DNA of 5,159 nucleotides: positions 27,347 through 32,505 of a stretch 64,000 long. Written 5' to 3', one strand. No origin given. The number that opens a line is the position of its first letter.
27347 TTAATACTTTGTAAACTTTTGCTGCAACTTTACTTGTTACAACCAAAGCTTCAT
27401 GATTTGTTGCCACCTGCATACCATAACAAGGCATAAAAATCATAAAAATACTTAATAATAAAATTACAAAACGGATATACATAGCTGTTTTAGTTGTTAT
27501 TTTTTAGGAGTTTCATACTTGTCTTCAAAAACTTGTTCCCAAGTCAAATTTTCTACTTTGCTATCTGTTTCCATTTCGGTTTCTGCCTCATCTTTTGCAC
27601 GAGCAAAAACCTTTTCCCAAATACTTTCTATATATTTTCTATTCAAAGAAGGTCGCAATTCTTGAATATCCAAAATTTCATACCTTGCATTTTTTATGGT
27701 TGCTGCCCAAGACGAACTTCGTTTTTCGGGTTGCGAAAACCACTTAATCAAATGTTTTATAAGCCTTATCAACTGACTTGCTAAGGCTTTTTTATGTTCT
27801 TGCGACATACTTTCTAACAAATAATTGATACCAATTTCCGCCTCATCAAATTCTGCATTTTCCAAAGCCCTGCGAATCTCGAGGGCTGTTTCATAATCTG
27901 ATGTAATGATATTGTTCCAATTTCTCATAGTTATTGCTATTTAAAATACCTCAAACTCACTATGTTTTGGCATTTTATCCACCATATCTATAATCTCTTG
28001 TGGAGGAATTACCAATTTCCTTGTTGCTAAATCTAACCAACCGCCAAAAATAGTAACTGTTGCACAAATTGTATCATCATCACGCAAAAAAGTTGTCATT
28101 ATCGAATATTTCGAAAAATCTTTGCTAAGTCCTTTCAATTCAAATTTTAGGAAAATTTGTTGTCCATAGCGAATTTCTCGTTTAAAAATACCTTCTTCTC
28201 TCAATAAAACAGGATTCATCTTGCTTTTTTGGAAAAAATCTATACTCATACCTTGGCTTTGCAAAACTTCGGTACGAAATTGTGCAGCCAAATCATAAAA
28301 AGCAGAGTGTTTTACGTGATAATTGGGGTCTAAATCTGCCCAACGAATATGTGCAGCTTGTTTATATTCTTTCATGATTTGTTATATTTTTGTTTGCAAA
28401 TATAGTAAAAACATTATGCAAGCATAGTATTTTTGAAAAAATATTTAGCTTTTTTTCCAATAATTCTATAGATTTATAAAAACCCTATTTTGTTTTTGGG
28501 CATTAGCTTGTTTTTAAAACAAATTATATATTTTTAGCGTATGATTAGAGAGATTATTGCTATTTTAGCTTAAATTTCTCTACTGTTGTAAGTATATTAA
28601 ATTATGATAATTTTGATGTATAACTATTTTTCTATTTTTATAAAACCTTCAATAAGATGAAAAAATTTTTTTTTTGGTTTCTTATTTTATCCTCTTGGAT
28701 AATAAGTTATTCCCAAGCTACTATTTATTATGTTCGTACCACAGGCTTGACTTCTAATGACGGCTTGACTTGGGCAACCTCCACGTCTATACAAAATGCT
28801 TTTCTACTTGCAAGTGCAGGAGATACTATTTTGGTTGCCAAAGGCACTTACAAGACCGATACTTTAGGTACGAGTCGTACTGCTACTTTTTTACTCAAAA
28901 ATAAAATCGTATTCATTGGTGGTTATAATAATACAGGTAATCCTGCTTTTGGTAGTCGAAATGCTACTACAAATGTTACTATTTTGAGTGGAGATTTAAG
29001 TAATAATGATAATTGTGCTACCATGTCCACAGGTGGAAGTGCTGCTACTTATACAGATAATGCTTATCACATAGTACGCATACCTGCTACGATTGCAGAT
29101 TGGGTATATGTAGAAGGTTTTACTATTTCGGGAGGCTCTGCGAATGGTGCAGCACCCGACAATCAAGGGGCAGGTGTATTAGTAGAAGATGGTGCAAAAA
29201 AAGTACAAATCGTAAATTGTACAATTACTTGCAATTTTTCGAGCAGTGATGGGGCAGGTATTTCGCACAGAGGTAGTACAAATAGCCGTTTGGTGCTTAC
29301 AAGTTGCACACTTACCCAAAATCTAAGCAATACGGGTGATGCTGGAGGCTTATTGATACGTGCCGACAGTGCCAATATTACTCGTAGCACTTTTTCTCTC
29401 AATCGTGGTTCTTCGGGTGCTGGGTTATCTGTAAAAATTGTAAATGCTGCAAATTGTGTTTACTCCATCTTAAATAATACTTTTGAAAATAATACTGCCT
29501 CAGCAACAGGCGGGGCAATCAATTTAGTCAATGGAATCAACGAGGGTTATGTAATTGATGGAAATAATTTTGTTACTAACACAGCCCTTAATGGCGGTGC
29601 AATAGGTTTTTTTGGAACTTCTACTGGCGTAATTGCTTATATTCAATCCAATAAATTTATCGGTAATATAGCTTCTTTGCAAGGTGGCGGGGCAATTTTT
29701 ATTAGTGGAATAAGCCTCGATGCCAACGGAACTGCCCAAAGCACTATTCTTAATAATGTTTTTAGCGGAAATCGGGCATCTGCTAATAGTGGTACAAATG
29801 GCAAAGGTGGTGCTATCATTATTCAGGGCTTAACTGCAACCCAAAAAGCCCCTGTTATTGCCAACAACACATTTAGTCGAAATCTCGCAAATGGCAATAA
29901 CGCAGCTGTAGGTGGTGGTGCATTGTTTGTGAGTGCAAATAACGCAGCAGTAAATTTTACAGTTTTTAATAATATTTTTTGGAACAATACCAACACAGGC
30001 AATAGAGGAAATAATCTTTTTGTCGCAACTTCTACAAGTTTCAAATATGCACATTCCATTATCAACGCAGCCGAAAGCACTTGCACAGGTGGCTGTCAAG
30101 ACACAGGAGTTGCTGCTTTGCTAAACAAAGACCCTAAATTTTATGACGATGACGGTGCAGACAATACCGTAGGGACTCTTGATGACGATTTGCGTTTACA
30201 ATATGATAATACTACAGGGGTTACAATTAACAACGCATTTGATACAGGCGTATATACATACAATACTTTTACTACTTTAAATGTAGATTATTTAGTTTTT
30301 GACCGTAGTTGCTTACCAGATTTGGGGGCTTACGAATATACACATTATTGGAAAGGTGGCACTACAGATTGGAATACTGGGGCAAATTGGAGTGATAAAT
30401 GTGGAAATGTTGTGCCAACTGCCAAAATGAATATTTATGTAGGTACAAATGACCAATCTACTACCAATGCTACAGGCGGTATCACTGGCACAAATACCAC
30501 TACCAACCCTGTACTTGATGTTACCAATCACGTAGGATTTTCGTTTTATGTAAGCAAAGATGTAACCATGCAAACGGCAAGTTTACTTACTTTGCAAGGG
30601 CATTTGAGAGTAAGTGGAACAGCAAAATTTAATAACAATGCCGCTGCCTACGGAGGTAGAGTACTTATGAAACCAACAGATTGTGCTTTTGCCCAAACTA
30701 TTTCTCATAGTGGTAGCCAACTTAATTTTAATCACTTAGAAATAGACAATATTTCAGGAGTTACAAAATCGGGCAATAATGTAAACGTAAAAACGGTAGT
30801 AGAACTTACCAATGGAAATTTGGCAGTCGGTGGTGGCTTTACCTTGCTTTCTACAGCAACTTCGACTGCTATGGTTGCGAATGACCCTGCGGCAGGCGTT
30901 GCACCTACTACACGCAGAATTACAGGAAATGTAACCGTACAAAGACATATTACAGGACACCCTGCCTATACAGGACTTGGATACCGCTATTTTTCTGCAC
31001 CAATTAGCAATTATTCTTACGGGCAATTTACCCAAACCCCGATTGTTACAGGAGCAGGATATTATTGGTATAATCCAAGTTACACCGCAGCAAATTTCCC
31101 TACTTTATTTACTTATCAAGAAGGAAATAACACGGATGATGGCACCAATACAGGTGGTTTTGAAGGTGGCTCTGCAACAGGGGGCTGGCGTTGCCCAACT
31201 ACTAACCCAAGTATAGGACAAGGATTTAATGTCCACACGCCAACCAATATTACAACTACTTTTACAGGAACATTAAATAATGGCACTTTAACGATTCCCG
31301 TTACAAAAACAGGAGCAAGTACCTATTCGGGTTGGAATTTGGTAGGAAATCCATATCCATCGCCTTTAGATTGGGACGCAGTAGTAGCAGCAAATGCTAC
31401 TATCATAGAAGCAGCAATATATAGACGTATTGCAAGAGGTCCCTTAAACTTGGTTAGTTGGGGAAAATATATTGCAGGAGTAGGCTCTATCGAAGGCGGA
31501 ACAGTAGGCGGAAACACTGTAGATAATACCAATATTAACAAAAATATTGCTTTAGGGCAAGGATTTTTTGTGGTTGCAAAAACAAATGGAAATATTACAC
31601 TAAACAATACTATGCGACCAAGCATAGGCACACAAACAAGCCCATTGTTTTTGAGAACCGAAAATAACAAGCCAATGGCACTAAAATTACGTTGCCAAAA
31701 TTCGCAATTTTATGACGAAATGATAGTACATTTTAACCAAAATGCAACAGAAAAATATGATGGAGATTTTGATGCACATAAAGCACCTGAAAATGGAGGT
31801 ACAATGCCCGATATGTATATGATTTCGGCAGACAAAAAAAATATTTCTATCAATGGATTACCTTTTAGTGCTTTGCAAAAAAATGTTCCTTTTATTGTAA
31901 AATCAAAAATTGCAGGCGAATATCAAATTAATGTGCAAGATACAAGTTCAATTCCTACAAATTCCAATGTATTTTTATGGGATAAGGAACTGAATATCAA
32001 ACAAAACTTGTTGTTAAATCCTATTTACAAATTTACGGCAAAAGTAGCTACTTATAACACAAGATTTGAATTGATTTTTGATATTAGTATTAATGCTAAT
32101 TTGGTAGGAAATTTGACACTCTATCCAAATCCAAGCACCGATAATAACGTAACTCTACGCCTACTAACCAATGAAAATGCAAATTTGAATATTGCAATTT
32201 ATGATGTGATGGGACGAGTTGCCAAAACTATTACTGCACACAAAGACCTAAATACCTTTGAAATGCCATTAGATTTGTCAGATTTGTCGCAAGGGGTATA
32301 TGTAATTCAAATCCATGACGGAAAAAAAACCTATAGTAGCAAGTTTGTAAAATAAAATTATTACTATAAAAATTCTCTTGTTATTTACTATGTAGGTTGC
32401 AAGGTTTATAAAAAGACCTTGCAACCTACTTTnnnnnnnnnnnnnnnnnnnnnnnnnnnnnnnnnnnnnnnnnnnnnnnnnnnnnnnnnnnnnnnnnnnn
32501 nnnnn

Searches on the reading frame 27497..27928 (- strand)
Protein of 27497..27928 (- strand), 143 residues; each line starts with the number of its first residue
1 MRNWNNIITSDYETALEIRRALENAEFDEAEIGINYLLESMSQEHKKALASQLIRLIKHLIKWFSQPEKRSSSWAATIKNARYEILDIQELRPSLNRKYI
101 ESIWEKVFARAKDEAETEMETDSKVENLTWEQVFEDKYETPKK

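Call 43: search_protein_families(library=pfam, proteins=[window:27497-27928:-], max_evalue=0.0001)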
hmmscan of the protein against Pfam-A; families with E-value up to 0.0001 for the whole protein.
window:27497-27928:- (143 aa): 1 family
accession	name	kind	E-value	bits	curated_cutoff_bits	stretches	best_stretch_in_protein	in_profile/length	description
PF01724.21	DUF29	-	7.8e-19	68.7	22.5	1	38-136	34-135/138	Domain of unknown function DUF29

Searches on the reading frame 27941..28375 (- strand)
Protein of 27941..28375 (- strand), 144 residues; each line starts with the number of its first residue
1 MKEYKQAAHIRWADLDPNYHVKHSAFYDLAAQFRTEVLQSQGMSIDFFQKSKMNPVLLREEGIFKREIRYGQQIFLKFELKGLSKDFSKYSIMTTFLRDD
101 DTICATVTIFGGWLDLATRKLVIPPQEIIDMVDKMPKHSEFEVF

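Call 43: search_protein_families(library=pfam, proteins=[window:27941-28375:-], max_evalue=0.0001)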
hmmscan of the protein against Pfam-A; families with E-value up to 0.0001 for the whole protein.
window:27941-28375:- (144 aa): 1 family
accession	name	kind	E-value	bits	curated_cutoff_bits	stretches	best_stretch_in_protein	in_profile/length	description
PF13279.12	4HBT_2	-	1.4e-14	55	25.5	1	10-128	1-118/122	Thioesterase-like superfamily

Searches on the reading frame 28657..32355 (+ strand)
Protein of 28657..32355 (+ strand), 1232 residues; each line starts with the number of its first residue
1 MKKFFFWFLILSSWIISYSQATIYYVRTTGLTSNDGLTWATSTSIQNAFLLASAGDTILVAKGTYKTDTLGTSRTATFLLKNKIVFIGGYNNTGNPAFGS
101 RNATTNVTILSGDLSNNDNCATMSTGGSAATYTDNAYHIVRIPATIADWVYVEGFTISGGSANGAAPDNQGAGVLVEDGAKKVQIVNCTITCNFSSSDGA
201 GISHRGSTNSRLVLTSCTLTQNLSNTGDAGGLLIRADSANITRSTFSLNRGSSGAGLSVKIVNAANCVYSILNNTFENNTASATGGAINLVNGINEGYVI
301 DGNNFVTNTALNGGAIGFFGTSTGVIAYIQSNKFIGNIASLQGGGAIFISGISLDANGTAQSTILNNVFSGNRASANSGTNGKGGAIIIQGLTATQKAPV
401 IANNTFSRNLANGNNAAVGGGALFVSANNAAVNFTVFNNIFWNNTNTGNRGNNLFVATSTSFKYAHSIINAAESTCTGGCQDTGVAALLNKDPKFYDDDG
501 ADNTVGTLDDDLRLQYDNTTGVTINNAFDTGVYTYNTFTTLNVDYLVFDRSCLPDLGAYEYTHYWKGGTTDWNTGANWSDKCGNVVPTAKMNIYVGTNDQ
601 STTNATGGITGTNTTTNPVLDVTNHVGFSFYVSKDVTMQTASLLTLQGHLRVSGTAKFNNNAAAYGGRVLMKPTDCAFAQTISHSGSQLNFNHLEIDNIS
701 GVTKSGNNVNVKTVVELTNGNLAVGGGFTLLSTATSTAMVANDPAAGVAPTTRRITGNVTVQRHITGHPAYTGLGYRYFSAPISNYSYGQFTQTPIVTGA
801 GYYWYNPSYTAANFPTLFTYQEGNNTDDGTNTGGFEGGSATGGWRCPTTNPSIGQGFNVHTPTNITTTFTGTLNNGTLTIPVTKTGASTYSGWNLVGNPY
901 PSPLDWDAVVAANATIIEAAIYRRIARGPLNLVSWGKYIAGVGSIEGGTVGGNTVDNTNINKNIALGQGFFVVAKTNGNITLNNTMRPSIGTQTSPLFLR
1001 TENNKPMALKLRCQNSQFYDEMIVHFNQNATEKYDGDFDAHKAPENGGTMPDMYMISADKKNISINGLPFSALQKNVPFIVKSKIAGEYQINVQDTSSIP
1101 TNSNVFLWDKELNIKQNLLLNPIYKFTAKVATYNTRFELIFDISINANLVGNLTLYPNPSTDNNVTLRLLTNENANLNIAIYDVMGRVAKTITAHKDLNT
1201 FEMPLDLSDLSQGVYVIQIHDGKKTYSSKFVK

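Call 43: search_protein_families(library=pfam, proteins=[window:28657-32355:+], max_evalue=0.0001)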
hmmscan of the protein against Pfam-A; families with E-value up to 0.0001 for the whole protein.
window:28657-32355:+ (1232 aa): 1 family
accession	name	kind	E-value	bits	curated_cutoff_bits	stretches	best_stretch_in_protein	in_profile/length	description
PF18962.6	Por_Secre_tail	-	1.7e-14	54.3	27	1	1155-1231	1-74/75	Secretion system C-terminal sorting domain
